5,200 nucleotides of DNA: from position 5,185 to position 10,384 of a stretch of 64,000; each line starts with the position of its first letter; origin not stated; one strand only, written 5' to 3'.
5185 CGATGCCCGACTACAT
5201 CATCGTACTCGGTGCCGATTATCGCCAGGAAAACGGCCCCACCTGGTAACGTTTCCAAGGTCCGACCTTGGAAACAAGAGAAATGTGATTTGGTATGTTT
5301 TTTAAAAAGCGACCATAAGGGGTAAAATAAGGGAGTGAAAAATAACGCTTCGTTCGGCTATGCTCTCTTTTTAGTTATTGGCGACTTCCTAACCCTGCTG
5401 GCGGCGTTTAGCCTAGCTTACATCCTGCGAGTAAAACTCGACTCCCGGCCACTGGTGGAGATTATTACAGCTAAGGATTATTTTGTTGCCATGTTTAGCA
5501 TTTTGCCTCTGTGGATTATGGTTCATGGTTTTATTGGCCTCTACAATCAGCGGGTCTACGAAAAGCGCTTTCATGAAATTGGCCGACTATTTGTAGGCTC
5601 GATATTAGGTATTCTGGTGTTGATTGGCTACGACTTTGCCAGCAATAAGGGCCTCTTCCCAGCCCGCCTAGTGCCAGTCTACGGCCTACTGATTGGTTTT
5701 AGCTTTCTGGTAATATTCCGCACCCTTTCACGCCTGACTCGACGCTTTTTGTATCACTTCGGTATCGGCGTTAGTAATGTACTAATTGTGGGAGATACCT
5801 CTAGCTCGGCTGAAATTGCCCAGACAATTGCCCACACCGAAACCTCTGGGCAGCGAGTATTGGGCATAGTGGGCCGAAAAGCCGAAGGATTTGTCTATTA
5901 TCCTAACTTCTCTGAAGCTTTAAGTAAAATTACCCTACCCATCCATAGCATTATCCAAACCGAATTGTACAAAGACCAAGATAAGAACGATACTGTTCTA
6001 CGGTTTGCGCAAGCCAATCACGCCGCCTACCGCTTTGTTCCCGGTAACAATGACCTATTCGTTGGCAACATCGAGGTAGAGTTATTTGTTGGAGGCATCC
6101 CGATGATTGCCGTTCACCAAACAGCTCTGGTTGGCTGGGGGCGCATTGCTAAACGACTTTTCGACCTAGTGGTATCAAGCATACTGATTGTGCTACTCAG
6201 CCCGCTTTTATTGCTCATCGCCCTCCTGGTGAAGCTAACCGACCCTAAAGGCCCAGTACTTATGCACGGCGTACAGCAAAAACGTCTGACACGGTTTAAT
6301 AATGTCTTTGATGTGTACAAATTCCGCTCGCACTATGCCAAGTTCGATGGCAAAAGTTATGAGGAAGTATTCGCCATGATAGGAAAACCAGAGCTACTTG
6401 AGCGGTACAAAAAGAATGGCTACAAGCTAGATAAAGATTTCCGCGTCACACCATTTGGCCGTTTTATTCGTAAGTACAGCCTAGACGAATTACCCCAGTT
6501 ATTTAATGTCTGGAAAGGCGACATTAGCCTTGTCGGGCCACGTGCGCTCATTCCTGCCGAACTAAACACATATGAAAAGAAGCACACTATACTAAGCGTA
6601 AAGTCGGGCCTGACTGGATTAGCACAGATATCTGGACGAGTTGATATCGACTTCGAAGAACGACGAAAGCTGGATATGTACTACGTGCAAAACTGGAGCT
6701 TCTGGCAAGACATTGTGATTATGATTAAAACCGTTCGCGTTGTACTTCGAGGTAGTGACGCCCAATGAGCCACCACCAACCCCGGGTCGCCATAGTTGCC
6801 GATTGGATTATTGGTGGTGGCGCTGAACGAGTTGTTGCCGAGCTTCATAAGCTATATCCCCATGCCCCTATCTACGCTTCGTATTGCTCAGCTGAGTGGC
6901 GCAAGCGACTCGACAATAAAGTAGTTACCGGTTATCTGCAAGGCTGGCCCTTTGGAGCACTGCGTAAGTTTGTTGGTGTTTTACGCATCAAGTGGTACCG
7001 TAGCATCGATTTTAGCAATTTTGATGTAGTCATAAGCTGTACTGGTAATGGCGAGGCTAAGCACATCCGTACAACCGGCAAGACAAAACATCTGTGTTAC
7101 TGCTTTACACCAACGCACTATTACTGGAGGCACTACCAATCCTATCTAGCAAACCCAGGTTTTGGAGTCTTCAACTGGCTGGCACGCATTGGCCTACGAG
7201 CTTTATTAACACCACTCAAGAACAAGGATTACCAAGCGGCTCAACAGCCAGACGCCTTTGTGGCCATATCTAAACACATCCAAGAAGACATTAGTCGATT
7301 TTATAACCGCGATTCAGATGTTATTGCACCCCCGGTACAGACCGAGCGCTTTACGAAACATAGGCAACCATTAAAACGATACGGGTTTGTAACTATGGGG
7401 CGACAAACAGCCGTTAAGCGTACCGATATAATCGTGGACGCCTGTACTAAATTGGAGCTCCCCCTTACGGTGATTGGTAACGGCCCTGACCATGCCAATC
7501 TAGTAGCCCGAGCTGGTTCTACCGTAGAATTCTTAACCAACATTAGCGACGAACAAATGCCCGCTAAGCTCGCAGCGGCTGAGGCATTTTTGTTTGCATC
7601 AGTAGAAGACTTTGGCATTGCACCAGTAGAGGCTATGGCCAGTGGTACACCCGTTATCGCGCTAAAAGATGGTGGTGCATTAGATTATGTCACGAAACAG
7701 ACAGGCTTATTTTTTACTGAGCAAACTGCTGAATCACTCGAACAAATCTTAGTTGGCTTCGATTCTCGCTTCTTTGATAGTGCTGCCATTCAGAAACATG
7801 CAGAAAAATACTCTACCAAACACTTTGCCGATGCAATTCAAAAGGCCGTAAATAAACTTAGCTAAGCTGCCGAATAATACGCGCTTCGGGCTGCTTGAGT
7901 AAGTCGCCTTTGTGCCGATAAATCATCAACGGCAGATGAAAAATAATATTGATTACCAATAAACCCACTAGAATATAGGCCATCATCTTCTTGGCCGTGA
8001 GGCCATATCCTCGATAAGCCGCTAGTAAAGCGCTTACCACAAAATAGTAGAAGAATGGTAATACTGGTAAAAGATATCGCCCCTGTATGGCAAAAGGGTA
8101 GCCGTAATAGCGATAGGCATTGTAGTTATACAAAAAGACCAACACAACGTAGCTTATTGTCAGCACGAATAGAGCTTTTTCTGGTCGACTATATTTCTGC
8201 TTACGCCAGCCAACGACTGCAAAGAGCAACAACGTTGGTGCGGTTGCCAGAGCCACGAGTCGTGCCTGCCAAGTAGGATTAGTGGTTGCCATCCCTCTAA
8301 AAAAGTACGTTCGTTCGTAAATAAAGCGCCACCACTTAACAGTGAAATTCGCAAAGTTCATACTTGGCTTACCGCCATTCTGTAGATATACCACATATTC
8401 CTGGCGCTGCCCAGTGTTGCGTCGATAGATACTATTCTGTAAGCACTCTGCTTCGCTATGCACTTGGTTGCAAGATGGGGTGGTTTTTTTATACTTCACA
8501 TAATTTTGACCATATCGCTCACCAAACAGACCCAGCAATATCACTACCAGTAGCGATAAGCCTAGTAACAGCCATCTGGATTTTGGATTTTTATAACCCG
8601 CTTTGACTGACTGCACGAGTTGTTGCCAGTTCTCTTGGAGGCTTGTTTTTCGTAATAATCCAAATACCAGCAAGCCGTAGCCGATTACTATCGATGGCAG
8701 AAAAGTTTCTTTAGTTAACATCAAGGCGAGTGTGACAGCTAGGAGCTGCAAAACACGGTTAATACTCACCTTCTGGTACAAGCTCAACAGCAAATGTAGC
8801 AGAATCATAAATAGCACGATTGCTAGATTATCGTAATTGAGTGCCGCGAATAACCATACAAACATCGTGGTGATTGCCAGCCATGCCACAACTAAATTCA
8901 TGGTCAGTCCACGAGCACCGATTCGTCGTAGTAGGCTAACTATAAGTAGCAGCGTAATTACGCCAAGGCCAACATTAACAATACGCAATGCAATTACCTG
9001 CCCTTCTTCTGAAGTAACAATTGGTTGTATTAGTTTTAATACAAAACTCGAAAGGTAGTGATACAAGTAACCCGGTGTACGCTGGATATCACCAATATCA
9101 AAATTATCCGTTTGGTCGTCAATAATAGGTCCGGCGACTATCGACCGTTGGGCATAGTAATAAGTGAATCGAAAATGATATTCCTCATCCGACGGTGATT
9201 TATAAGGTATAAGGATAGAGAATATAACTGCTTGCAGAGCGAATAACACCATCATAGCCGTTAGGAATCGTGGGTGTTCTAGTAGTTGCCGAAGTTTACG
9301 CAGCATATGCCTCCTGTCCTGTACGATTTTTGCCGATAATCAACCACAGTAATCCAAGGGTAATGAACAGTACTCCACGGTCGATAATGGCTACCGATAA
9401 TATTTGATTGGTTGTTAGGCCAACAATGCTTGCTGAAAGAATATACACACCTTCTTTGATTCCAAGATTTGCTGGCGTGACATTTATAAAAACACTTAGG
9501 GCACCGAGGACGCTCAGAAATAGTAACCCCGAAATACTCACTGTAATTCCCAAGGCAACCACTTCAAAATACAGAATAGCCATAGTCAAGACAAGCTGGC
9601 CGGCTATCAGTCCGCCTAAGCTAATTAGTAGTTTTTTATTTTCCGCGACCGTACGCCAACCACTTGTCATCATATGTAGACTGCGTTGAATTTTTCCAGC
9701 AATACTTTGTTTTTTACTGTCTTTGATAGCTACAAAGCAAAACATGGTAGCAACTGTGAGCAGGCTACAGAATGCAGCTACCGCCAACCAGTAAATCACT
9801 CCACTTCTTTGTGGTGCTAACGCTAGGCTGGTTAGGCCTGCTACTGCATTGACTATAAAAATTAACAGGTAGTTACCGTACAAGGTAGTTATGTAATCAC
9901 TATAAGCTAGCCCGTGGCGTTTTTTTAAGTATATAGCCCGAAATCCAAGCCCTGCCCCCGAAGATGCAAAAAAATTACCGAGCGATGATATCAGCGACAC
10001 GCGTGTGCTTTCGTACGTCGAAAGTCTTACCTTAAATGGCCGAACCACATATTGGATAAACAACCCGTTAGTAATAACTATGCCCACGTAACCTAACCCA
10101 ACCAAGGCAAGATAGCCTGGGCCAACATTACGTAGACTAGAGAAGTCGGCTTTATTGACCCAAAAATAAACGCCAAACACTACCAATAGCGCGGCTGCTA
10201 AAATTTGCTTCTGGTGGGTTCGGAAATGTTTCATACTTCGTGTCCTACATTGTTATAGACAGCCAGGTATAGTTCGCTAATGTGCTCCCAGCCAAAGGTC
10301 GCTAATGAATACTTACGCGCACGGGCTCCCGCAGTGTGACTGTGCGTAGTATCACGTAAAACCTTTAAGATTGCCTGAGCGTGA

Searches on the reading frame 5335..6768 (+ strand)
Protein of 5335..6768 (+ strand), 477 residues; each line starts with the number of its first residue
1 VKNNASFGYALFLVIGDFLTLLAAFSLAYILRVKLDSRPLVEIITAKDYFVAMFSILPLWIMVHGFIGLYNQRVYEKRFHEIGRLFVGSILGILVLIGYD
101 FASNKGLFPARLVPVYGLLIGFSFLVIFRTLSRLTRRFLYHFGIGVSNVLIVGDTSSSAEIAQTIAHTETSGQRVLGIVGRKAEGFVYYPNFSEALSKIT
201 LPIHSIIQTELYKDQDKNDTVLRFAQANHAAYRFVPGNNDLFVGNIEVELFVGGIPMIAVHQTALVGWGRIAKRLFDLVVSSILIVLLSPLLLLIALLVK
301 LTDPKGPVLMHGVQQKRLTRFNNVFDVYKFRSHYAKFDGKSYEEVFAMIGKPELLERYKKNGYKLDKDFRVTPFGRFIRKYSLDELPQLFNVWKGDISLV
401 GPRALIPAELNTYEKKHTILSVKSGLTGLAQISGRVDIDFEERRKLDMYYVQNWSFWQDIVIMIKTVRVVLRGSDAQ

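Call 13: search_protein_families(library=pfam, proteins=[window:5335-6768:+], max_evalue=0.00001)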
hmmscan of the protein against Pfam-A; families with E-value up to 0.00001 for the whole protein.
window:5335-6768:+ (477 aa): 2 families
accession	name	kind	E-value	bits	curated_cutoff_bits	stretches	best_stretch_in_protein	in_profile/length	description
PF02397.22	Bac_transf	-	6.9e-56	189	27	1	273-471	1-178/179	Bacterial sugar transferase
PF13727.12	CoA_binding_3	-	3.2e-07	31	25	1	67-184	3-115/175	CoA-binding domain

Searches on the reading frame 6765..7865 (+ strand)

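Call 13: search_protein_families(library=pfam, proteins=[window:6765-7865:+], max_evalue=0.00001)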
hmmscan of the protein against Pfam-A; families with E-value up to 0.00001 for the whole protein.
window:6765-7865:+ (366 aa): 4 families
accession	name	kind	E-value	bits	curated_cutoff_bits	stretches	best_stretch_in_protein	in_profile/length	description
PF00534.26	Glycos_transf_1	-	2.7e-18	66.6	26.4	1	193-326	3-149/172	Glycosyl transferases group 1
PF13692.12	Glyco_trans_1_4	-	1.8e-15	57.9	27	1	208-327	4-134/142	Glycosyl transferases group 1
PF13439.12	Glyco_transf_4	-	1.6e-06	28.7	28.5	1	18-195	2-170/170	Glycosyltransferase Family 4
PF20706.3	GT4-conflict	-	2.6e-06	27.1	26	1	160-320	145-327/385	Family 4 Glycosyltransferase in conflict systems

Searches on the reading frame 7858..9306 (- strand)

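Call 13: search_protein_families(library=pfam, proteins=[window:7858-9306:-], max_evalue=0.00001)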
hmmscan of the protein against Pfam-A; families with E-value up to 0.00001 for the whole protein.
window:7858-9306:- (482 aa): 0 families

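Call 50: search_protein_families(library=pfam, proteins=[window:7858-9306:-], max_evalue=0.001)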
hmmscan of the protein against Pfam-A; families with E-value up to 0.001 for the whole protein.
window:7858-9306:- (482 aa): 1 family
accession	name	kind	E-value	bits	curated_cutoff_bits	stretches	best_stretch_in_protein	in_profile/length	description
PF09913.15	DUF2142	-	0.00075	18.8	30.1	0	96-418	116-394/395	Predicted membrane protein (DUF2142)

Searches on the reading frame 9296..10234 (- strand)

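Call 13: search_protein_families(library=pfam, proteins=[window:9296-10234:-], max_evalue=0.00001)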
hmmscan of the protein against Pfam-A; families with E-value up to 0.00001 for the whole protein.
window:9296-10234:- (312 aa): 1 family
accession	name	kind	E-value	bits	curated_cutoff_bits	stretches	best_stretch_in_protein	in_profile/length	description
PF03706.18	LPG_synthase_TM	-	1e-21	78.1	33.4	1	14-295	3-300/302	Lysylphosphatidylglycerol synthase TM region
